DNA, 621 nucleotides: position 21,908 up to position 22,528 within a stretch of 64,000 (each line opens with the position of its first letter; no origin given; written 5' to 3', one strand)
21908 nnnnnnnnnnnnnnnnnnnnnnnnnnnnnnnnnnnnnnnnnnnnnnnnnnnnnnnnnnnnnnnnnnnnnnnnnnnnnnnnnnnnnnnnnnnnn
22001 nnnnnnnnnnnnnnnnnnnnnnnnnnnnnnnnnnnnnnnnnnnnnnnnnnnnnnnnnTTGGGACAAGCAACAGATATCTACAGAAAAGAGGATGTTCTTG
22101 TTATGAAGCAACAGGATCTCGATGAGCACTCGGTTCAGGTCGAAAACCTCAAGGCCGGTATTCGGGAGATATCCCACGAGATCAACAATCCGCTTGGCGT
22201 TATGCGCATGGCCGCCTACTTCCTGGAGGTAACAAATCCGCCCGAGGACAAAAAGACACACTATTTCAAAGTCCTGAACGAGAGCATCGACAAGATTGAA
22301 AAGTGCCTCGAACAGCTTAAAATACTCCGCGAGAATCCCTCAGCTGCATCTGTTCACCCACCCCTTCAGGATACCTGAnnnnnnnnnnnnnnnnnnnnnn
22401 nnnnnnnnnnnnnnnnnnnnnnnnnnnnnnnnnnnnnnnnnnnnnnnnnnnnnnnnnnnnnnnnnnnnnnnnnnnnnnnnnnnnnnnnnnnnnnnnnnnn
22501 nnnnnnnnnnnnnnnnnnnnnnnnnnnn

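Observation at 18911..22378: Candidate multistep phosphorelay: hybrid HK with two receivers, an HTH-first response regulator, and a free-standing DHp-like protein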

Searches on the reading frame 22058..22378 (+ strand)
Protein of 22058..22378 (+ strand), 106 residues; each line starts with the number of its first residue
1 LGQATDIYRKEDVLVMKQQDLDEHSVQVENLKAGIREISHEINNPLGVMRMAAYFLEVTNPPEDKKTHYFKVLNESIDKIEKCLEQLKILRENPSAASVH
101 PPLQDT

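Call 3: search_protein_families(library=pfam, proteins=[window:22058-22378:+], max_evalue=1)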
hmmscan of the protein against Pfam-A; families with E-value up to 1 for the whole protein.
window:22058-22378:+ (106 aa): 3 families
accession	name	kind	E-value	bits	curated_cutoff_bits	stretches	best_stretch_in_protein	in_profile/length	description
PF00512.31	HisKA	-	1.7e-07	31.6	26.9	1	36-87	7-57/66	His Kinase A (phospho-acceptor) domain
PF04356.17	DUF489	-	0.2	12.1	26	1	13-93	37-121/192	Protein of unknown function (DUF489)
PF05377.16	FlaC_arch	-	0.23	12.3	27.8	0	19-43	7-31/55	Flagella accessory protein C (FlaC)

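Call 5: find_homologous_proteins(query=window:22058-22375:+, max_evalue=0.001)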
Query window:22058-22375:+ (106 aa): 39 proteins with E <= 0.001 among 41 candidates.
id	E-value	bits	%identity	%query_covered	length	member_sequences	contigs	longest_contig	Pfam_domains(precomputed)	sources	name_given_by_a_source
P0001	9.9e-53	194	100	86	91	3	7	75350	PF00512.32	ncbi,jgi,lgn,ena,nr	ncbi:MAG TPA: histidine kinase dimerization/phospho-acceptor domain-containing protein [Bacteroidota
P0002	3.1e-48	180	95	86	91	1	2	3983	PF00512.32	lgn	-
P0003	3.3e-48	180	95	86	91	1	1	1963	PF00512.32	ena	-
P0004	1.1e-47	178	84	91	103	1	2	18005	PF00512.32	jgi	jgi:nitrogen-specific signal transduction histidine kinase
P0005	1.3e-47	178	93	86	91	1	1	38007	PF00512.32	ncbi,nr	ncbi:MAG: HisKA protein [Bacteroidetes bacterium]|nr:HisKA protein [Bacteroidota bacterium]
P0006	4.0e-47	176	93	86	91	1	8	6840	PF00512.32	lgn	-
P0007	3.0e-45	170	87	86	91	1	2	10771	PF00512.32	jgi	-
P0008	3.0e-36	142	76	82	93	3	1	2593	PF00512.32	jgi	-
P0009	1.6e-34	136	71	86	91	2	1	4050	PF00512.32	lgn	-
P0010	1.7e-28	117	65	77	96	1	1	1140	PF00512.32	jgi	jgi:nitrogen-specific signal transduction histidine kinase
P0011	8.7e-28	114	63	76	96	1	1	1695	PF00512.32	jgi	jgi:nitrogen-specific signal transduction histidine kinase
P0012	2.2e-26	110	65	75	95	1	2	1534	PF00512.32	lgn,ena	-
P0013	2.5e-25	107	64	71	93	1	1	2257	PF00512.32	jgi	jgi:nitrogen-specific signal transduction histidine kinase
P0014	2.8e-25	106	66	72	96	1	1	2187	PF00512.32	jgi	jgi:nitrogen-specific signal transduction histidine kinase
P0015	3.4e-25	106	69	66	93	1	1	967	PF00512.32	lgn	-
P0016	1.7e-24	104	67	66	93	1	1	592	PF00512.32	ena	-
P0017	6.9e-24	102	56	82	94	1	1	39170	PF00512.32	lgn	-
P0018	1.5e-23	101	64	74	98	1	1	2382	PF00512.32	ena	-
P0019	1.6e-23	101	64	66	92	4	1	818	PF00512.32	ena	-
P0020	1.7e-23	101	71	65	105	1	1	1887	PF00512.32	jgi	jgi:nitrogen-specific signal transduction histidine kinase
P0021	2.5e-23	100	64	66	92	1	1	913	PF00512.32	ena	-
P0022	5.9e-23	99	60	74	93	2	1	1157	PF00512.32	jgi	jgi:nitrogen-specific signal transduction histidine kinase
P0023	1.3e-22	98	61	76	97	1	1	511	PF00512.32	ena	-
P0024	2.1e-22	97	59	76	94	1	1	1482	PF00512.32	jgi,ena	jgi:nitrogen-specific signal transduction histidine kinase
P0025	2.3e-22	97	56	79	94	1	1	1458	PF00512.32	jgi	jgi:nitrogen-specific signal transduction histidine kinase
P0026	1.2e-21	95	58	79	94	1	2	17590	PF00512.32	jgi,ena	jgi:nitrogen-specific signal transduction histidine kinase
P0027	5.4e-21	93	58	73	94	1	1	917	PF00512.32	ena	-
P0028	2.3e-20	91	56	73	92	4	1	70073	PF00512.32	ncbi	-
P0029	2.8e-20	90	60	63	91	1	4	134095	PF00512.32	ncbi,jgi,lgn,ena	ncbi:MAG: hypothetical protein C4326_13090 [Ignavibacteria bacterium]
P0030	2.1e-19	88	56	73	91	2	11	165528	PF00512.32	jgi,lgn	jgi:nitrogen-specific signal transduction histidine kinase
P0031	2.7e-19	87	56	75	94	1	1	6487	PF10392.16,PF00512.32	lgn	-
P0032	3.0e-19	87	61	65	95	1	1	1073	PF00512.32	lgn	-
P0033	3.1e-19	87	52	76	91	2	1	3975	PF00512.32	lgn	-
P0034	3.7e-19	87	56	75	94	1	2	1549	PF10392.16,PF00512.32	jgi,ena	jgi:nitrogen-specific signal transduction histidine kinase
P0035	1.4e-18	85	52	76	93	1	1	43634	PF00512.32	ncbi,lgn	-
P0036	2.6e-18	84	52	77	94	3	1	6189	PF00512.32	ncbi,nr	ncbi:MAG TPA: histidine kinase dimerization/phospho-acceptor domain-containing protein [Bacteroidota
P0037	4.7e-18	83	59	66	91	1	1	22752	PF00512.32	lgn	-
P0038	7.9e-18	83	53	69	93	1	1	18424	PF00512.32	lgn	-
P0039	3.0e-16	77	51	73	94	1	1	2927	PF00512.32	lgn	-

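Call 8: find_encoding_contigs(protein=P0029, flank=8000, max_places=2)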
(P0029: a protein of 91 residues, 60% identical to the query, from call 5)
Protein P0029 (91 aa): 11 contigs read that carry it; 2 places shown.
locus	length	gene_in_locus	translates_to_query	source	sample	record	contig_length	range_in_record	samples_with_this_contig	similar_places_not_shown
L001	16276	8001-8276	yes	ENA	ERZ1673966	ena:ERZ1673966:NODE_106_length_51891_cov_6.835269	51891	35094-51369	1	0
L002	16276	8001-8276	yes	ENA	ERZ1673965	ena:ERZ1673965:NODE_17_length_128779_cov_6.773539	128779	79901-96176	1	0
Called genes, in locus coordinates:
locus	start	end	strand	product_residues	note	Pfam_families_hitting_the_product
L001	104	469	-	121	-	PF17963:Big_9 (weak)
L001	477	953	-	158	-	PF00578:AhpC-TSA, PF08534:Redoxin, PF00085:Thioredoxin, PF00255:GSHPx (weak), PF13098:Thioredoxin_2, PF13905:Thioredoxin_8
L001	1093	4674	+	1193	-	PF00580:UvrD-helicase, PF01443:Viral_helicase1 (faint), PF13245:AAA_19, PF13361:UvrD_C, PF13538:UvrD_C_2 (faint), PF12705:PDDEXK_1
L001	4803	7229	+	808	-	PF00989:PAS, PF08448:PAS_4, PF13426:PAS_9, PF01590:GAF, PF13185:GAF_2, PF00512:HisKA, PF02518:HATPase_c, PF00072:Response_reg, +2 more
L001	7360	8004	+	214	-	PF12728:HTH_17, PF00072:Response_reg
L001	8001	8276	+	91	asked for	PF00512:HisKA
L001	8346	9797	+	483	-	PF13432:TPR_16 (weak), PF13432:TPR_16 (weak), PF14559:TPR_19, PF17874:TPR_MalT (weak), PF00515:TPR_1 (weak), PF07719:TPR_2 (weak), PF13424:TPR_12 (weak), PF14559:TPR_19, +16 more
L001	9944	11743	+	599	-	PF00501:AMP-binding, PF23562:AMP-binding_C_3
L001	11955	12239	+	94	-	PF02604:PhdYeFM_antitox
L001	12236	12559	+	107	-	PF05016:ParE_toxin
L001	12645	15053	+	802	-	PF02737:3HCDH_N, PF00725:3HCDH, PF00378:ECH_1, PF16113:ECH_2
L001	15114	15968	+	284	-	PF23441:SDR, PF00106:adh_short, PF08659:KR, PF13561:adh_short_C2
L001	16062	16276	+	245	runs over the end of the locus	?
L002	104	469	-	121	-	PF17963:Big_9 (weak)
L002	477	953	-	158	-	PF00578:AhpC-TSA, PF08534:Redoxin, PF00085:Thioredoxin, PF00255:GSHPx (weak), PF13098:Thioredoxin_2, PF13905:Thioredoxin_8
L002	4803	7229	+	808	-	PF00989:PAS, PF08448:PAS_4, PF13426:PAS_9, PF01590:GAF, PF13185:GAF_2, PF00512:HisKA, PF02518:HATPase_c, PF00072:Response_reg, +2 more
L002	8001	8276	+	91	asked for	PF00512:HisKA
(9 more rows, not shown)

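Call 9: find_encoding_contigs(protein=P0030, flank=8000, max_places=2)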
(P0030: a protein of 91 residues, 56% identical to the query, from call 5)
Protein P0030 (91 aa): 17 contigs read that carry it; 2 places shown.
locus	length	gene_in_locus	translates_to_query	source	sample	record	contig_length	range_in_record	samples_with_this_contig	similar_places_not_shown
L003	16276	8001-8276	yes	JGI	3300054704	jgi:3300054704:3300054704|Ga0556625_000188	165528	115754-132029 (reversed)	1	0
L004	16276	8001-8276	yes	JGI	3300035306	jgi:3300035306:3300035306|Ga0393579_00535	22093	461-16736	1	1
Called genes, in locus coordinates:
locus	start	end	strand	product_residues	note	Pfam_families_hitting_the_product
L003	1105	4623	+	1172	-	PF00580:UvrD-helicase, PF01443:Viral_helicase1 (faint), PF13245:AAA_19, PF13361:UvrD_C, PF13538:UvrD_C_2 (faint), PF12705:PDDEXK_1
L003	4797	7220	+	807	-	PF00989:PAS, PF08448:PAS_4, PF13426:PAS_9 (weak), PF01590:GAF, PF13185:GAF_2, PF00512:HisKA, PF02518:HATPase_c, PF00072:Response_reg, +2 more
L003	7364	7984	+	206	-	PF12728:HTH_17, PF00072:Response_reg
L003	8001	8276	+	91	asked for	PF00512:HisKA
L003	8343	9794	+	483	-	PF14559:TPR_19 (weak), PF13432:TPR_16 (weak), PF13414:TPR_11, PF14559:TPR_19 (weak), PF13424:TPR_12 (weak), PF14559:TPR_19 (weak), PF07719:TPR_2 (weak), PF13414:TPR_11 (weak), +21 more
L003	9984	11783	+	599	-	PF00501:AMP-binding, PF23562:AMP-binding_C_3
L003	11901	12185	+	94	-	PF02604:PhdYeFM_antitox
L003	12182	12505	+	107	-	PF05016:ParE_toxin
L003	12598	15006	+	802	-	PF02737:3HCDH_N, PF00725:3HCDH, PF00378:ECH_1, PF16113:ECH_2 (weak)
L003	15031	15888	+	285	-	PF23441:SDR, PF00106:adh_short, PF08659:KR, PF13561:adh_short_C2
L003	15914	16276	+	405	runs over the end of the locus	PF00108:Thiolase_N, PF02803:Thiolase_C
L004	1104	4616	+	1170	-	PF00580:UvrD-helicase, PF01443:Viral_helicase1 (faint), PF13245:AAA_19, PF13361:UvrD_C, PF13538:UvrD_C_2 (faint), PF12705:PDDEXK_1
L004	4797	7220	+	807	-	PF00989:PAS, PF08448:PAS_4, PF13426:PAS_9 (weak), PF01590:GAF, PF13185:GAF_2, PF00512:HisKA, PF02518:HATPase_c, PF00072:Response_reg, +2 more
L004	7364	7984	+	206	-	PF12728:HTH_17, PF00072:Response_reg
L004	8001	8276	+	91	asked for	PF00512:HisKA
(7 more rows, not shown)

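Call 10: find_encoding_contigs(protein=P0017, flank=8000, max_places=2)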
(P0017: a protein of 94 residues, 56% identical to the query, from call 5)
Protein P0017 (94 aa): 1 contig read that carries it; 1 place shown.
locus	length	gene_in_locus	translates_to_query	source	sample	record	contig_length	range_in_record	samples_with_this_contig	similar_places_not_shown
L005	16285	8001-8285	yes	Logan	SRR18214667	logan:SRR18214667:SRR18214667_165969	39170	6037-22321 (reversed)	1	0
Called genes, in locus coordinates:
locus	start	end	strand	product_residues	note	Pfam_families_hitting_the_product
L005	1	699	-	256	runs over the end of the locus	PF05050:Methyltransf_21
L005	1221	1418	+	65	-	-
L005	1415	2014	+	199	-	PF03588:Leu_Phe_trans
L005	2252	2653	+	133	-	-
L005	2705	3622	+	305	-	PF01259:SAICAR_synt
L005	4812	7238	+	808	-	PF00989:PAS, PF08448:PAS_4, PF13426:PAS_9 (weak), PF01590:GAF (weak), PF13185:GAF_2 (weak), PF00512:HisKA, PF02518:HATPase_c, PF00072:Response_reg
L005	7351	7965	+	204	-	PF12728:HTH_17, PF00072:Response_reg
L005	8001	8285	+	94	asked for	PF00512:HisKA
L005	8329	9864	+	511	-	PF07719:TPR_2 (faint), PF13181:TPR_8 (faint), PF13432:TPR_16 (weak), PF13414:TPR_11 (weak), PF13424:TPR_12 (weak), PF13432:TPR_16 (weak), PF25064:ARM_TT21_5th (weak), PF14559:TPR_19 (weak), +12 more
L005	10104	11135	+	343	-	-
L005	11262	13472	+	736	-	PF13620:CarboxypepD_reg, PF13715:CarbopepD_reg_2, PF07715:Plug, PF00593:TonB_dep_Rec_b-barrel, PF14905:OMP_b-brl_3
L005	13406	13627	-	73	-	-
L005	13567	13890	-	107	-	PF01883:FeS_assembly_P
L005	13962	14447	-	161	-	PF27139:Aq_1264_TM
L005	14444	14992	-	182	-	PF04205:FMN_bind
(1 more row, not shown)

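Call 11: find_encoding_contigs(protein=P0028, flank=8000, max_places=2)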
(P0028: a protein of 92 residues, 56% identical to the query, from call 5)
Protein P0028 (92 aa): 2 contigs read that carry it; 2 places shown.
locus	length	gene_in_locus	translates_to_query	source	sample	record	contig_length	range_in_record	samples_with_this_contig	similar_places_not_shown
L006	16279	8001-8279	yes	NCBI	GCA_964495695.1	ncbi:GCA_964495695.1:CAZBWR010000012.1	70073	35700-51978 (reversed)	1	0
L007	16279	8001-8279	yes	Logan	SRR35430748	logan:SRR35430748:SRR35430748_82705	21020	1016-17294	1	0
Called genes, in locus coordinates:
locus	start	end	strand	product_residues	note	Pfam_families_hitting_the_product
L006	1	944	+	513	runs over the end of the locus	PF00675:Peptidase_M16 (weak), PF05193:Peptidase_M16_C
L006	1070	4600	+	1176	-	PF00580:UvrD-helicase, PF01443:Viral_helicase1 (faint), PF13245:AAA_19, PF13361:UvrD_C, PF13538:UvrD_C_2 (faint), PF12705:PDDEXK_1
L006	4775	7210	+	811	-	PF00989:PAS, PF08448:PAS_4, PF01590:GAF, PF13185:GAF_2, PF13492:GAF_3, PF00512:HisKA, PF02518:HATPase_c, PF00072:Response_reg, +2 more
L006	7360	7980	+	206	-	PF12728:HTH_17, PF00072:Response_reg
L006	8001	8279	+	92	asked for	PF00512:HisKA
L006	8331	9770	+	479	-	PF25060:ARM_TT21_2nd (faint), PF13429:TPR_15 (faint), PF28559:TPR_SusR (faint), PF00515:TPR_1 (faint), PF13432:TPR_16, PF14559:TPR_19 (weak), PF07719:TPR_2 (weak), PF14559:TPR_19 (weak), +17 more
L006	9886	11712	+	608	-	PF00501:AMP-binding, PF23562:AMP-binding_C_3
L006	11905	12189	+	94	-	PF02604:PhdYeFM_antitox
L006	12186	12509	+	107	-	PF05016:ParE_toxin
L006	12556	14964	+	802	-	PF02737:3HCDH_N, PF00725:3HCDH, PF00378:ECH_1, PF16113:ECH_2 (weak)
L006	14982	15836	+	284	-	PF23441:SDR, PF00106:adh_short, PF08659:KR, PF13561:adh_short_C2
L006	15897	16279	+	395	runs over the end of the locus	PF00108:Thiolase_N, PF02803:Thiolase_C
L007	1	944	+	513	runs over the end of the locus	PF00675:Peptidase_M16 (weak), PF05193:Peptidase_M16_C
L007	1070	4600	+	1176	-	PF00580:UvrD-helicase, PF01443:Viral_helicase1 (faint), PF13245:AAA_19, PF13361:UvrD_C, PF13538:UvrD_C_2 (faint), PF12705:PDDEXK_1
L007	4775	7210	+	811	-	PF00989:PAS, PF08448:PAS_4, PF01590:GAF, PF13185:GAF_2, PF13492:GAF_3, PF00512:HisKA, PF02518:HATPase_c, PF00072:Response_reg, +2 more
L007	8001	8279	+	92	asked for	PF00512:HisKA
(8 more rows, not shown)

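Call 15: find_related_loci(query=A1, collection=genome_contigs, flank=6000)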
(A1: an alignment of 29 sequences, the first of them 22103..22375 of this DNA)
Query A1 (91 aa) in genome_contigs; peptide patterns used: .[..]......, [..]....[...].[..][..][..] (x = any residue, [..] = any of these).
600 stretches matched a pattern (row limit reached: there are more); 87 encode a relative of the query (tblastn E <= 1e-3); the best 80 are kept; 80 distinct loci.
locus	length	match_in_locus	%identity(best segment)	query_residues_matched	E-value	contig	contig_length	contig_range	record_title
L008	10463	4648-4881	55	12-89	6e-27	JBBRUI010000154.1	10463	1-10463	MAG: Bacteroidota bacterium isolate La3_concoct.179 La3_concoct.179_K_2978750_L_10463_cov_10.0000, whole genome shotgun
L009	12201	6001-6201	58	12-78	2e-24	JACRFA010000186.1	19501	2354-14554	MAG: Ignavibacteriae bacterium isolate NC_groundwater_1713_Pr3_B-0.1um_53_10 SR-2_scaffold_141_2563890, whole genome sho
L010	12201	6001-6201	60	12-78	1e-23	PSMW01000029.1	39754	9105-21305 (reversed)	MAG: Ignavibacteria bacterium isolate ERB_28_1 NODE_138_length_39754_cov_5.784226, whole genome shotgun sequence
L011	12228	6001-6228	33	2-77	1e-13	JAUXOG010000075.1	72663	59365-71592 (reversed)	MAG: Bacteroidota bacterium isolate C1_metabat.bin.52 C1_k141_161386, whole genome shotgun sequence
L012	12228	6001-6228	32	2-77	2e-10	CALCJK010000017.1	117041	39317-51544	MAG: uncultured bacterium isolate H1_Bin_METABAT__173_sub_1 genome assembly, contig: c_000000166759, whole genome shotgu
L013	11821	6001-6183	33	12-72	1e-8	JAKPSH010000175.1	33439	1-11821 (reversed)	MAG: Pseudomonadota bacterium isolate JPNA_metabat.107 k141_1664582, whole genome shotgun sequence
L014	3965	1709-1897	35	23-84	3e-8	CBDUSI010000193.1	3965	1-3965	MAG TPA_asm: uncultured bacterium isolate SRR21487742_binner123_Refined_23 genome assembly, contig: ERZ26661670.18144, w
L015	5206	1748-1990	29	4-90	4e-8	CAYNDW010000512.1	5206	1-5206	MAG TPA_asm: uncultured Cytophagia bacterium isolate binchicken_co248_448 genome assembly, contig: NODE_28620_length_520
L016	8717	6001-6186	38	8-72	3e-8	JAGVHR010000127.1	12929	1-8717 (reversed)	MAG: Thermodesulfovibrionales bacterium isolate DeMMO2_13 c_000000011193, whole genome shotgun sequence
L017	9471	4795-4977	35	11-73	5e-8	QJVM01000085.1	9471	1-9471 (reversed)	MAG: Nitrospirae bacterium isolate SZUA-242 scaffold_17025, whole genome shotgun sequence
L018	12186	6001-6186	36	23-86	5e-8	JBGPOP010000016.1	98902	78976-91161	MAG: Planctomycetota bacterium isolate OBJ_0618_7090110_189 k141_9710207_length_98902_cov_27.2390, whole genome shotgun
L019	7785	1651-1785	40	23-67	7e-8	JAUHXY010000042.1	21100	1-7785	MAG: bacterium isolate 3_bin.30 NODE_3103_length_21100_cov_1.016640, whole genome shotgun sequence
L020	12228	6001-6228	27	2-79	2e-7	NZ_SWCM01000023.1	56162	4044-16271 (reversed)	Desulfopila sp. IMCC35006 NODE_23_length_56162_cov_106.574409, whole genome shotgun sequence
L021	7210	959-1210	35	3-79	2e-7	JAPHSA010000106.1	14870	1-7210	MAG: Deltaproteobacteria bacterium isolate N3D-Bin_15 c_000000358967, whole genome shotgun sequence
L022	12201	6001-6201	34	3-72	2e-7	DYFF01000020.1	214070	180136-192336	MAG TPA_asm: Thermodesulfovibrio sp. isolate Tomsk_34_156 Tomsk_k141_78067, whole genome shotgun sequence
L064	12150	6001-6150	30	23-72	4e-5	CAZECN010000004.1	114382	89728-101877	MAG TPA_asm: uncultured Bdellovibrionales bacterium isolate binchicken_co258_18 genome assembly, contig: NODE_39_length_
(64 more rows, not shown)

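Call 20: search_protein_families(library=pfam, proteins=[L011:5608-6282:+, L011:6298-10278:+, L011:4434-5489:-, L012:5596-6282:+, L012:6310-10251:+], max_evalue=0.01)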
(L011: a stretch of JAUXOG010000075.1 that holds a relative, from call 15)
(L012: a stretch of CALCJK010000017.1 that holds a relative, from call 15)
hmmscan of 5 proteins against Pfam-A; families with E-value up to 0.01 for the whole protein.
L011:5608-6282:+ (224 aa): 2 families
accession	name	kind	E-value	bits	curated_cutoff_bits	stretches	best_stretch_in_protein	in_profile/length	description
PF00512.31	HisKA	-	4.9e-10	39.8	26.9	1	148-203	4-58/66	His Kinase A (phospho-acceptor) domain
PF00015.26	MCPsignal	-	0.0036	17.6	34.6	1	142-210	87-155/172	Methyl-accepting chemotaxis protein (MCP) signalling domain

L011:6298-10278:+ (1326 aa): 15 families
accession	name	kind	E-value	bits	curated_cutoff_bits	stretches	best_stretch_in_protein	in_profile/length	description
PF00989.32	PAS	-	7.6e-63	210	22.6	5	508-617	3-113/113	PAS fold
PF13426.13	PAS_9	-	2.4e-59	198.4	27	5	261-365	1-103/103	PAS domain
PF08448.16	PAS_4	-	3.8e-41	140.2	23.1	4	514-621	3-109/110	PAS fold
PF00072.30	Response_reg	-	6.1e-31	107.3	30.2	2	1204-1312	1-109/111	Response regulator receiver domain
PF13188.13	PAS_8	-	2.8e-28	97.2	21.8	4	633-692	2-61/65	PAS domain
PF08447.18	PAS_3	-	1.1e-27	96.6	25.6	3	529-613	2-88/89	PAS fold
PF02518.31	HATPase_c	-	1.3e-26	93.7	26.4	1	1073-1175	4-109/111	Histidine kinase-, DNA gyrase B-, and HSP90-like ATPase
PF18095.7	PAS_12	-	9.2e-07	29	22.6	1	264-345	60-137/153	UPF0242 C-terminal PAS-like domain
PF00512.31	HisKA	-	2.9e-06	27.7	26.9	1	959-1021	3-65/66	His Kinase A (phospho-acceptor) domain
PF24820.1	Diguanyl_cycl_sensor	-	3e-06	27.6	28.1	0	384-430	2-47/109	Diguanylate cyclase-like sensor domain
PF12860.13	PAS_7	-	1.4e-05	25.6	27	0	516-550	5-40/115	PAS fold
PF13596.12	PAS_10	-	6.9e-05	23.9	22.1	1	519-618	12-106/106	PAS domain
PF14501.12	HATPase_c_5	-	0.00044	20.6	22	1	1075-1162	6-91/102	GHKL domain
PF13185.12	GAF_2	-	0.0014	19.3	28.6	1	767-920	2-136/136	GAF domain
PF13589.12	HATPase_c_3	-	0.0062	17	25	0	1076-1193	4-123/137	Histidine kinase-, DNA gyrase B-, and HSP90-like ATPase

L011:4434-5489:- (351 aa): 2 families
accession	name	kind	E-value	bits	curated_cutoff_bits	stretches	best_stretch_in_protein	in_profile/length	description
PF03687.19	UPF0164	-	2.5e-06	27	21.4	1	38-186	40-168/325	Uncharacterised protein family (UPF0164)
PF03349.22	Toluene_X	-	0.0014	17.6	29.7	0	37-84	14-57/421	Outer membrane protein transport protein (OMPP1/FadL/TodX)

L012:5596-6282:+ (228 aa): 3 families
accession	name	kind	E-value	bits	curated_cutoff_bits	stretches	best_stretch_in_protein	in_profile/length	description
PF00512.31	HisKA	-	3.4e-08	33.9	26.9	1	153-207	5-58/66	His Kinase A (phospho-acceptor) domain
PF01166.23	TSC22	-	0.0025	18.4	30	0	194-225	14-45/57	TSC-22/dip/bun family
PF19191.5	HEF_HK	-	0.0062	17.4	24.1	0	153-203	5-55/67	HEF_HK domain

L012:6310-10251:+ (1313 aa): 13 families
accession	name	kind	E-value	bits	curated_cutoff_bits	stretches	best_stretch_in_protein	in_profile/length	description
PF13426.13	PAS_9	-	1.1e-61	206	27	5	253-356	1-102/103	PAS domain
PF00989.32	PAS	-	5.6e-60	200.8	22.6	5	498-607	3-113/113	PAS fold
PF08448.16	PAS_4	-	2.9e-39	134.1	23.1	4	504-611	3-109/110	PAS fold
PF08447.18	PAS_3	-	4.7e-36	123.4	25.6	3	519-603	2-88/89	PAS fold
PF13188.13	PAS_8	-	4.9e-33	112.4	21.8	4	497-546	2-48/65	PAS domain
PF02518.31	HATPase_c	-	1.1e-27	97.1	26.4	1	1063-1165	4-109/111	Histidine kinase-, DNA gyrase B-, and HSP90-like ATPase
PF00072.30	Response_reg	-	2.5e-24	86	30.2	1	1193-1301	1-109/111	Response regulator receiver domain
PF12860.13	PAS_7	-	2.4e-06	28.1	27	0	503-538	2-38/115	PAS fold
PF00512.31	HisKA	-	6.9e-06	26.5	26.9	1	949-1009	3-63/66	His Kinase A (phospho-acceptor) domain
PF24820.1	Diguanyl_cycl_sensor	-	0.00011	22.5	28.1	0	125-190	1-66/109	Diguanylate cyclase-like sensor domain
PF13596.12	PAS_10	-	0.0002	22.4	22.1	0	500-608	3-106/106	PAS domain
PF13185.12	GAF_2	-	0.0007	20.3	28.6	1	757-910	2-136/136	GAF domain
PF13589.12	HATPase_c_3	-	0.003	18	25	0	1066-1124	4-61/137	Histidine kinase-, DNA gyrase B-, and HSP90-like ATPase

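Call 23: predict_structure(alignment_id=A1)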
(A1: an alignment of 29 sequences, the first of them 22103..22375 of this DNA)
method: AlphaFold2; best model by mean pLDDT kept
length: 91 residues; sequences in the alignment: 29
mean_pLDDT: 88.0   pTM: 0.72
mean pLDDT of the five models: 88.0, 86.9, 86.7, 85.7, 85.0
residues with pLDDT >= 90: 66; 70-90: 13; 50-70: 4; < 50: 8
segments of 3 or more residues with pLDDT < 50: 84-91
pLDDT, mean of each block of 10 residues (from residue 1): 80 92 96 98 95 98 98 91 49 34
secondary structure, 60 per line:
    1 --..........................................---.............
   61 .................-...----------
elements in order: H3-44 H48-77

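Call 74: find_encoding_contigs(protein=P0322, flank=7000, max_places=1)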
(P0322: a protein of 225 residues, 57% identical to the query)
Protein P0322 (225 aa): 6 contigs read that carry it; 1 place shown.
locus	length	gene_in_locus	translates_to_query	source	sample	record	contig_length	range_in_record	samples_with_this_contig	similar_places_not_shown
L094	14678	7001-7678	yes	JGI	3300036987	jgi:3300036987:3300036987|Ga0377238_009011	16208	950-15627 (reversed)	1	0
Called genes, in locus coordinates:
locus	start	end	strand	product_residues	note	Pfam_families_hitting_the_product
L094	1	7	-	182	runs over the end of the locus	PF09970:DUF2204, PF19502:DUF6036, PF08843:AbiEii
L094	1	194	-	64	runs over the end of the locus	-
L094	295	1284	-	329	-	PF01180:DHO_dh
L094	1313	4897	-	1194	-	PF01855:POR_N, PF17147:PFOR_II, PF01558:POR, PF10371:EKR, PF12838:Fer4_7, PF13183:Fer4_8 (weak), PF13237:Fer4_10 (weak), PF13484:Fer4_16, +5 more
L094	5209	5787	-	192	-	-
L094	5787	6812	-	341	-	PF03687:UPF0164 (weak)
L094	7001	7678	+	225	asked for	PF00512:HisKA (weak)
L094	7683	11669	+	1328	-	PF00989:PAS, PF13426:PAS_9, PF00989:PAS, PF13426:PAS_9, PF00989:PAS, PF08448:PAS_4, PF13426:PAS_9, PF00989:PAS, +10 more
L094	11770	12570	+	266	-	PF00149:Metallophos, PF13277:YmdB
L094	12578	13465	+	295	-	PF00763:THF_DHG_CYH, PF02882:THF_DHG_CYH_C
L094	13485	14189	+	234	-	PF04199:Cyclase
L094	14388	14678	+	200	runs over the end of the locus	-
